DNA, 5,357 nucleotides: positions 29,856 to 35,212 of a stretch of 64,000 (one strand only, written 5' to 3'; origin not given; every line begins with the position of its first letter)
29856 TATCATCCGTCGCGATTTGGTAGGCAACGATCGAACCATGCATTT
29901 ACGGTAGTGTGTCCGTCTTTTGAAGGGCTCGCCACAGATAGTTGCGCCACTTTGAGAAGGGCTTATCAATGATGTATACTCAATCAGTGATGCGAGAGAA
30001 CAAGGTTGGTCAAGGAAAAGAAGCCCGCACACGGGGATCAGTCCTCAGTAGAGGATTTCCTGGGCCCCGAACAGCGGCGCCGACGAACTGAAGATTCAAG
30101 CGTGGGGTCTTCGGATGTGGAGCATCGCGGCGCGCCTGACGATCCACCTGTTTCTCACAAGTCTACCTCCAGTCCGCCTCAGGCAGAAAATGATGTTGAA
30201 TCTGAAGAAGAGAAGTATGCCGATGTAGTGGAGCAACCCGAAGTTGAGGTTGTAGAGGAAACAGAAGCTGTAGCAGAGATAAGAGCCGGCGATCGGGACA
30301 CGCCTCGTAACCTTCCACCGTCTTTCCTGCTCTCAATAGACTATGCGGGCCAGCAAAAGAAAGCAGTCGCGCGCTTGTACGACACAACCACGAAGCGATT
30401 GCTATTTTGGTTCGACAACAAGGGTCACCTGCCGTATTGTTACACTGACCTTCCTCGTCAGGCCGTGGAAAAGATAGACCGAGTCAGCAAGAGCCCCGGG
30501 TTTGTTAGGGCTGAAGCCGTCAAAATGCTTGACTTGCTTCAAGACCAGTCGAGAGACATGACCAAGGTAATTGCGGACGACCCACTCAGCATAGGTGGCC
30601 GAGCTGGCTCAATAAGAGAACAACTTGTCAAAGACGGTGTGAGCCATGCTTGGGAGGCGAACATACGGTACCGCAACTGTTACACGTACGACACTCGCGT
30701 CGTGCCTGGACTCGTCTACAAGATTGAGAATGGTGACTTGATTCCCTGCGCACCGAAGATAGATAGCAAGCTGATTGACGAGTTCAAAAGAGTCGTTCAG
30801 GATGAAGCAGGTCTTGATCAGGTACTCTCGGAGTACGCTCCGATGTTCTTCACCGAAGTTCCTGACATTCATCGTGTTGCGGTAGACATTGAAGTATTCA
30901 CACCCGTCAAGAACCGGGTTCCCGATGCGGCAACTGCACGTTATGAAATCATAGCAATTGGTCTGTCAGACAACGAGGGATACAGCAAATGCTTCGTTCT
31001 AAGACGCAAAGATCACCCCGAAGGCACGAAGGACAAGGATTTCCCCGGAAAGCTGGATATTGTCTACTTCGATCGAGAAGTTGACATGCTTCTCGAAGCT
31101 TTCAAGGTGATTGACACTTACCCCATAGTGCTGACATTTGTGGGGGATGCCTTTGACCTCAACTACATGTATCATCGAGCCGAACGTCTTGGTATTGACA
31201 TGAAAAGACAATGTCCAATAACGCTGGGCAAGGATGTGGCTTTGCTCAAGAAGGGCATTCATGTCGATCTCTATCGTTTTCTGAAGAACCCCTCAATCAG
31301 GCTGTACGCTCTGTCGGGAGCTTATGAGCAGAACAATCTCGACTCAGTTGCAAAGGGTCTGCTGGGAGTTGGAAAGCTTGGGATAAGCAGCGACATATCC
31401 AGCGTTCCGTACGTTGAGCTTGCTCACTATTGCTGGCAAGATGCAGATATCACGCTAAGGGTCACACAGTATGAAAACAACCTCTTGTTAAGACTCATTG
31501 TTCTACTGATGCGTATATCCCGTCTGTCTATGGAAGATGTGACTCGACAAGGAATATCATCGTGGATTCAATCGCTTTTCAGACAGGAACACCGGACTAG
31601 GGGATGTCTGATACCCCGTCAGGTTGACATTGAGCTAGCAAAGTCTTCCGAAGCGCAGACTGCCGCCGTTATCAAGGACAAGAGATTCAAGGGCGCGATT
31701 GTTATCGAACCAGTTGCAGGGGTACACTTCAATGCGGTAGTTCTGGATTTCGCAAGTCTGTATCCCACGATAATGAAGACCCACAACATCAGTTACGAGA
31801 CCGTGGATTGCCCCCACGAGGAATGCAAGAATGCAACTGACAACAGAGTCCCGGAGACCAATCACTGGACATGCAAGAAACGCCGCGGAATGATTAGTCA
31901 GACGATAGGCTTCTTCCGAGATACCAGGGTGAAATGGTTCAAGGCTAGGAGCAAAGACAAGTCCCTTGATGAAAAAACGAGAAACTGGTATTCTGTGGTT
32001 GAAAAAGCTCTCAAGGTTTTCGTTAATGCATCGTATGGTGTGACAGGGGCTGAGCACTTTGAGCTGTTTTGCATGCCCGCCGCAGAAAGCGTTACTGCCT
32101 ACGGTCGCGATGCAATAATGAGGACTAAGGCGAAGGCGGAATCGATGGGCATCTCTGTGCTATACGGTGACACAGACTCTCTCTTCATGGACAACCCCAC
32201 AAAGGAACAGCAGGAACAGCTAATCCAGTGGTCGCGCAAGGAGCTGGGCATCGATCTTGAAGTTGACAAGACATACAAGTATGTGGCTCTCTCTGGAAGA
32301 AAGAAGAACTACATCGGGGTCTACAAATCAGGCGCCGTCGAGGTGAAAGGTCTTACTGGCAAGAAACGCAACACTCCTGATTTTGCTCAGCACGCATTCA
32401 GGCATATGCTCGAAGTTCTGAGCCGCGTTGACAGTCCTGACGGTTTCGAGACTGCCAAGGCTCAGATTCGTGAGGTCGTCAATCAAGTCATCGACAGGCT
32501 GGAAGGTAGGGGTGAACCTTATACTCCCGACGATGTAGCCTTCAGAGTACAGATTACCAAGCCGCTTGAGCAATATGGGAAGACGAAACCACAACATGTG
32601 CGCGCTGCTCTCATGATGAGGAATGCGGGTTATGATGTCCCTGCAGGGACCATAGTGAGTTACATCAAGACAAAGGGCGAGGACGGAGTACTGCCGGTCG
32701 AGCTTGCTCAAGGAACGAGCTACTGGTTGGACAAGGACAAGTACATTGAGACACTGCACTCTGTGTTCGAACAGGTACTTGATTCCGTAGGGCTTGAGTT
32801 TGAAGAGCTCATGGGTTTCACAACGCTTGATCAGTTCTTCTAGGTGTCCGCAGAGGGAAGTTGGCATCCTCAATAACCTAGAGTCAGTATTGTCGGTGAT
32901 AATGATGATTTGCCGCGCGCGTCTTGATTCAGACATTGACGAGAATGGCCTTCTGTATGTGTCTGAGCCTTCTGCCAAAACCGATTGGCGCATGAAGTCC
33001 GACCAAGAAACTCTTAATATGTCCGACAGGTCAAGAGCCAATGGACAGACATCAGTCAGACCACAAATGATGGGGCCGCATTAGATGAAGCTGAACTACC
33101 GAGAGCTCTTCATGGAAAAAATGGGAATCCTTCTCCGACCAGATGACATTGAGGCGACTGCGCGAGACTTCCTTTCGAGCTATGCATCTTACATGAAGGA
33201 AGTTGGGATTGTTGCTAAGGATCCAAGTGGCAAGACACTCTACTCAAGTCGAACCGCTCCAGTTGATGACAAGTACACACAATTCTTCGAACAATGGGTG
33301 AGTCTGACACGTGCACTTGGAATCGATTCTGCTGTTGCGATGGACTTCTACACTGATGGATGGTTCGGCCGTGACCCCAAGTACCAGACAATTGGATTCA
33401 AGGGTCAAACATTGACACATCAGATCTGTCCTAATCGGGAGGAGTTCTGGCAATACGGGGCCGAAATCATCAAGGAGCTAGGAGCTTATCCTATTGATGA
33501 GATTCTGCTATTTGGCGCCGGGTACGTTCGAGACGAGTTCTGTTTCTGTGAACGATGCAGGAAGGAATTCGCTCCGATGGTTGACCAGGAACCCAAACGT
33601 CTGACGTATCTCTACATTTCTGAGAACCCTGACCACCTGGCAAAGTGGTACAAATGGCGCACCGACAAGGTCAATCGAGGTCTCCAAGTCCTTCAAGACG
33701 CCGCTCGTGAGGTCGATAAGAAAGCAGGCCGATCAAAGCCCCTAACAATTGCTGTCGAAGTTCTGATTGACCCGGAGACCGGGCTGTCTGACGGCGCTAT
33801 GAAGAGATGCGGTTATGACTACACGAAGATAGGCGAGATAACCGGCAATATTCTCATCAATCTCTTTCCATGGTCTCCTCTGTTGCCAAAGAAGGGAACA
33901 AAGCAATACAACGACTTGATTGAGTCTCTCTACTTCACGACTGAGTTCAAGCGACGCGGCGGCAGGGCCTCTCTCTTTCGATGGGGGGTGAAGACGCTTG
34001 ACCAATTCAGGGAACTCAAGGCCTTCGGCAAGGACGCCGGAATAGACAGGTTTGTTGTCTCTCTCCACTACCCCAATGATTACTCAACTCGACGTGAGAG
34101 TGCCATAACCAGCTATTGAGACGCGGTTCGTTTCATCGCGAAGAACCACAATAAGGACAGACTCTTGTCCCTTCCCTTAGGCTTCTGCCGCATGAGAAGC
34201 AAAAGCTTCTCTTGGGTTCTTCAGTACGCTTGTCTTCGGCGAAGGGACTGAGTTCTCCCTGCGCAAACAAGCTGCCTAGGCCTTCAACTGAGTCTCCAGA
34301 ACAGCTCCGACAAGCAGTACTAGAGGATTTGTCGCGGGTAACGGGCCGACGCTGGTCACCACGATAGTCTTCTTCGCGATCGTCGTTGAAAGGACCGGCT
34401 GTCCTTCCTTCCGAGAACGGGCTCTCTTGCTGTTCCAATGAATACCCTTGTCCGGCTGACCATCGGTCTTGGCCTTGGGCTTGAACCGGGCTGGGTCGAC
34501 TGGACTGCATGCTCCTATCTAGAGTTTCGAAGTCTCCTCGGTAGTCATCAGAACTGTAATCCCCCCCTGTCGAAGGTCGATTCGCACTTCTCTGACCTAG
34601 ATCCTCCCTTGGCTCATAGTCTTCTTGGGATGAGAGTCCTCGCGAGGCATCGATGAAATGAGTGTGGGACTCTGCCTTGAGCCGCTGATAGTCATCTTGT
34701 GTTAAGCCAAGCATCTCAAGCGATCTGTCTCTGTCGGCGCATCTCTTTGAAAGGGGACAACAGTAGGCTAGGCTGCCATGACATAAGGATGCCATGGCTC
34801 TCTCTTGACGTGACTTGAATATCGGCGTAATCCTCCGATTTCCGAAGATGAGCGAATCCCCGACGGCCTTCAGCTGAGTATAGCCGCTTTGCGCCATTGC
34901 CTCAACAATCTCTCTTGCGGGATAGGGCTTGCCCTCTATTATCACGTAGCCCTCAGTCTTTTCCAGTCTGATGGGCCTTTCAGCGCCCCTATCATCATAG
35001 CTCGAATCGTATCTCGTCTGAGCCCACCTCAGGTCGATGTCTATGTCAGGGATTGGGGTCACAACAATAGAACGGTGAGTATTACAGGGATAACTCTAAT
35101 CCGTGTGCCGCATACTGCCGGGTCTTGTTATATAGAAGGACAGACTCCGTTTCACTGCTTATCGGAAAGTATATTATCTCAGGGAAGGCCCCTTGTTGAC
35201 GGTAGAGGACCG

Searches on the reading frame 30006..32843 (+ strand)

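Call 21: search_protein_families(library=pfam, proteins=[window:30006-32843:+], max_evalue=0.0001)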
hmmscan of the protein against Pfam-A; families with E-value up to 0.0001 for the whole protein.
window:30006-32843:+ (945 aa): 2 families
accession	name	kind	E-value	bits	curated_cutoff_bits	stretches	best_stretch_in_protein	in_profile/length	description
PF00136.26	DNA_pol_B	-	7.6e-51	173.7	23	1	515-916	9-435/453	DNA polymerase family B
PF03104.25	DNA_pol_B_exo1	-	8.5e-17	61.8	23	1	214-397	2-184/242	DNA polymerase family B, exonuclease domain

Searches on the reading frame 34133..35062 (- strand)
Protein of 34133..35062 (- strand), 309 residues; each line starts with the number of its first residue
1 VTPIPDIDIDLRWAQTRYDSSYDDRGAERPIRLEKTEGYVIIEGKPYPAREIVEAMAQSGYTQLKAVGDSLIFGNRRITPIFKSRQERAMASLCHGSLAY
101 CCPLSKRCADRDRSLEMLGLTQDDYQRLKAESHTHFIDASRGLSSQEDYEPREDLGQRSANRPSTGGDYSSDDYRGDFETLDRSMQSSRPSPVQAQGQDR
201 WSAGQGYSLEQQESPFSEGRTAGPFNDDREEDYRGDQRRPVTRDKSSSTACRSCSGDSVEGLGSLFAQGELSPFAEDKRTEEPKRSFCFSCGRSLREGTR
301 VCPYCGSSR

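Call 21: search_protein_families(library=pfam, proteins=[window:34133-35062:-], max_evalue=0.0001)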
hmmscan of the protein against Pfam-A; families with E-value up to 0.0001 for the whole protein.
window:34133-35062:- (309 aa): 1 family
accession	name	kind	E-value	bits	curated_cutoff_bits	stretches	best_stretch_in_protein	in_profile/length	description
PF13240.11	Zn_Ribbon_1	-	7.9e-05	22.8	25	0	287-307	1-21/23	zinc-ribbon domain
